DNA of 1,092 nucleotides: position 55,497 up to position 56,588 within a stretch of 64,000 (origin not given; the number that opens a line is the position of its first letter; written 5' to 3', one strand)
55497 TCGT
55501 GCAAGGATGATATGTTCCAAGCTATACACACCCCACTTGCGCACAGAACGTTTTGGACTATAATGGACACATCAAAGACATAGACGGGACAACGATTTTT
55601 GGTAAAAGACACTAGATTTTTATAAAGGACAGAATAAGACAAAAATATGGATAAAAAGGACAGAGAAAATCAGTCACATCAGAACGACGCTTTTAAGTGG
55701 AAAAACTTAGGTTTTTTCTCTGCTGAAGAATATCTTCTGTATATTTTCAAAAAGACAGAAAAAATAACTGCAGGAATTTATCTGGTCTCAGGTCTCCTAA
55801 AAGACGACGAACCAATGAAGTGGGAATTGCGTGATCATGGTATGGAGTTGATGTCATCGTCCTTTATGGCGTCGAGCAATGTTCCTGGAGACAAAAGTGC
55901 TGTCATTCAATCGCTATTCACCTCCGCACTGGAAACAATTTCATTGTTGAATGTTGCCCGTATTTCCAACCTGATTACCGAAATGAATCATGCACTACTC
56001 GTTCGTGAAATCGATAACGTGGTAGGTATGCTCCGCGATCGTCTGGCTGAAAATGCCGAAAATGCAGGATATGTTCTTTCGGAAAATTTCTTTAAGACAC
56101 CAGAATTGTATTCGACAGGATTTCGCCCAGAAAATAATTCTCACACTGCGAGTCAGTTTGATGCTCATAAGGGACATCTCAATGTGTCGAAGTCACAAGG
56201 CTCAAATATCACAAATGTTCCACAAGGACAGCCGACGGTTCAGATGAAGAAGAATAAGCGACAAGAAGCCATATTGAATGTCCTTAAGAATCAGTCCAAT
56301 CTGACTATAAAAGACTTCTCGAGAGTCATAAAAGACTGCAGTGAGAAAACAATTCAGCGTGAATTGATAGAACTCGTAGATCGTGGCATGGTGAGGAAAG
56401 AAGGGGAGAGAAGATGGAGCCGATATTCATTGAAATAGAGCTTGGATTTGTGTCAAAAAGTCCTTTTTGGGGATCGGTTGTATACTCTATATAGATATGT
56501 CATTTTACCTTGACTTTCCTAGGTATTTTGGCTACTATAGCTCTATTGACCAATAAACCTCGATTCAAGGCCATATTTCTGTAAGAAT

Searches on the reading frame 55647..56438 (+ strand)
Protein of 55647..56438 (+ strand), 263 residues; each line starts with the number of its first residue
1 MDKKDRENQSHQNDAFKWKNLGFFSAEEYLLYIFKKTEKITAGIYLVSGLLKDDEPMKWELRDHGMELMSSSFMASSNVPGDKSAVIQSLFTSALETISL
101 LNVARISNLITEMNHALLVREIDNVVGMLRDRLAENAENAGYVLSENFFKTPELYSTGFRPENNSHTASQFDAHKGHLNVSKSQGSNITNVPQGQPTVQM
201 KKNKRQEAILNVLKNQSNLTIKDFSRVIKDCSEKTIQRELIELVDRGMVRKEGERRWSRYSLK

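Call 5: search_protein_families(library=pfam, proteins=[window:55647-56438:+], max_evalue=0.1)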
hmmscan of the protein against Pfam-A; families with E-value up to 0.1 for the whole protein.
window:55647-56438:+ (263 aa): 3 families
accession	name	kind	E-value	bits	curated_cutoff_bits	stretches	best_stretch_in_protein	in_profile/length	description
PF08220.18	HTH_DeoR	-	0.00087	19.4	21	1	205-251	1-46/57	DeoR-like helix-turn-helix domain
PF25213.1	HVO_A0261_N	-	0.0018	18.6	35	1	230-254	35-59/86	HVO_A0261 N-terminal domain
PF03965.22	Penicillinase_R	-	0.033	15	22.6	1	205-261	4-63/115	Penicillinase repressor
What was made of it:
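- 55647..56438 (+): Protein with a C-terminal winged-helix/DeoR-like HTH (263 aa). It lies immediately upstream of gene A in every syntenic locus. Possible regulator. Weak Pfam HTH_DeoR hit, below the cut-off (call 5).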
